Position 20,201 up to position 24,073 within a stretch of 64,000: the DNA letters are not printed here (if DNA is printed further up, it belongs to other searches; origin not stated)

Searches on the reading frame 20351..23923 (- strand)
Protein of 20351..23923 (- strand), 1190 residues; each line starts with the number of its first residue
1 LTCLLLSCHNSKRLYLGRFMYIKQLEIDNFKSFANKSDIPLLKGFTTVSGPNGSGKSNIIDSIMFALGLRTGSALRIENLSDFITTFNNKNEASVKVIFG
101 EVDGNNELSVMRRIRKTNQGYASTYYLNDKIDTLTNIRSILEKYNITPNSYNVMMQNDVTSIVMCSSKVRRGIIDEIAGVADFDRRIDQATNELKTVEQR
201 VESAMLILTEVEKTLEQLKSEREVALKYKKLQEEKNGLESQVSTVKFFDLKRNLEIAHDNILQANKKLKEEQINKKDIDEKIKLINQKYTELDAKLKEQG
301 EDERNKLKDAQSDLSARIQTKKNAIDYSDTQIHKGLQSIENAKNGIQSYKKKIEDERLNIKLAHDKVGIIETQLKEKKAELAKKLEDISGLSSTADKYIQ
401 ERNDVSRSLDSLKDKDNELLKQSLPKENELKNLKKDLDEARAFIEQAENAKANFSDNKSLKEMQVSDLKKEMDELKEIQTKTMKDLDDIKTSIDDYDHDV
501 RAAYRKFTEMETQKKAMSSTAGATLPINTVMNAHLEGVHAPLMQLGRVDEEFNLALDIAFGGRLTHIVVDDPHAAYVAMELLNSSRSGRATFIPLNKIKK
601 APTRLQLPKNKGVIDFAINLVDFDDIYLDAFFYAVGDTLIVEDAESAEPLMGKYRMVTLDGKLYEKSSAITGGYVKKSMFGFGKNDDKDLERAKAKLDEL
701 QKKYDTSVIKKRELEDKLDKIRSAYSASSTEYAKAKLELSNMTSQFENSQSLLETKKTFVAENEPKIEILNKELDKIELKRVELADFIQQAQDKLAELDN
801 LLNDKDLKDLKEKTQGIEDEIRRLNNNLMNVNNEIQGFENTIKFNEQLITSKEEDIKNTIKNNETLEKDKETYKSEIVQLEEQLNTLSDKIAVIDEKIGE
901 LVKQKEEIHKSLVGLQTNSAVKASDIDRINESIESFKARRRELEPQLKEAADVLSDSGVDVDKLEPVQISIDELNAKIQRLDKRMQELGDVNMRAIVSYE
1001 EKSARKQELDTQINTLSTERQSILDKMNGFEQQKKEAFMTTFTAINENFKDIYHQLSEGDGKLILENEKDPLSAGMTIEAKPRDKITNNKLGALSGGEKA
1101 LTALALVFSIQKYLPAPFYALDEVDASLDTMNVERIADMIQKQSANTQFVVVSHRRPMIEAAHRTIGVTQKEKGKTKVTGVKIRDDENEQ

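Call 34: search_protein_families(library=pfam, proteins=[window:20351-23923:-], max_evalue=0.001)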
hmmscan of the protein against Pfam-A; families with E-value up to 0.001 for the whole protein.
window:20351-23923:- (1190 aa): 7 families
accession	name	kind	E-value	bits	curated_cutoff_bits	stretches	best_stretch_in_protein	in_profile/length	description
PF02463.25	SMC_N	-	6.7e-53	179.8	40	1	21-1176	1-219/220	RecF/RecN/SMC N terminal domain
PF06470.18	SMC_hinge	-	1.2e-24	87.4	22.5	1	536-649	2-114/116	SMC proteins Flexible Hinge Domain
PF13304.12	AAA_21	-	6.6e-08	33.4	27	1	805-1154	46-298/304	AAA domain, putative AbiEii toxin, Type IV TA system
PF13476.12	AAA_23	-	1.9e-07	32.4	27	1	24-294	1-198/201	AAA domain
PF13175.12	AAA_15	-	3.6e-06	27.3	32.1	1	20-387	1-266/374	AAA ATPase domain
PF13555.12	AAA_29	-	1.3e-05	25.3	27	1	23-67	2-46/61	P-loop containing region of AAA domain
PF19220.6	Rod_CreS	-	0.00091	18.8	100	1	690-856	1-169/359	Crescentin, rod domain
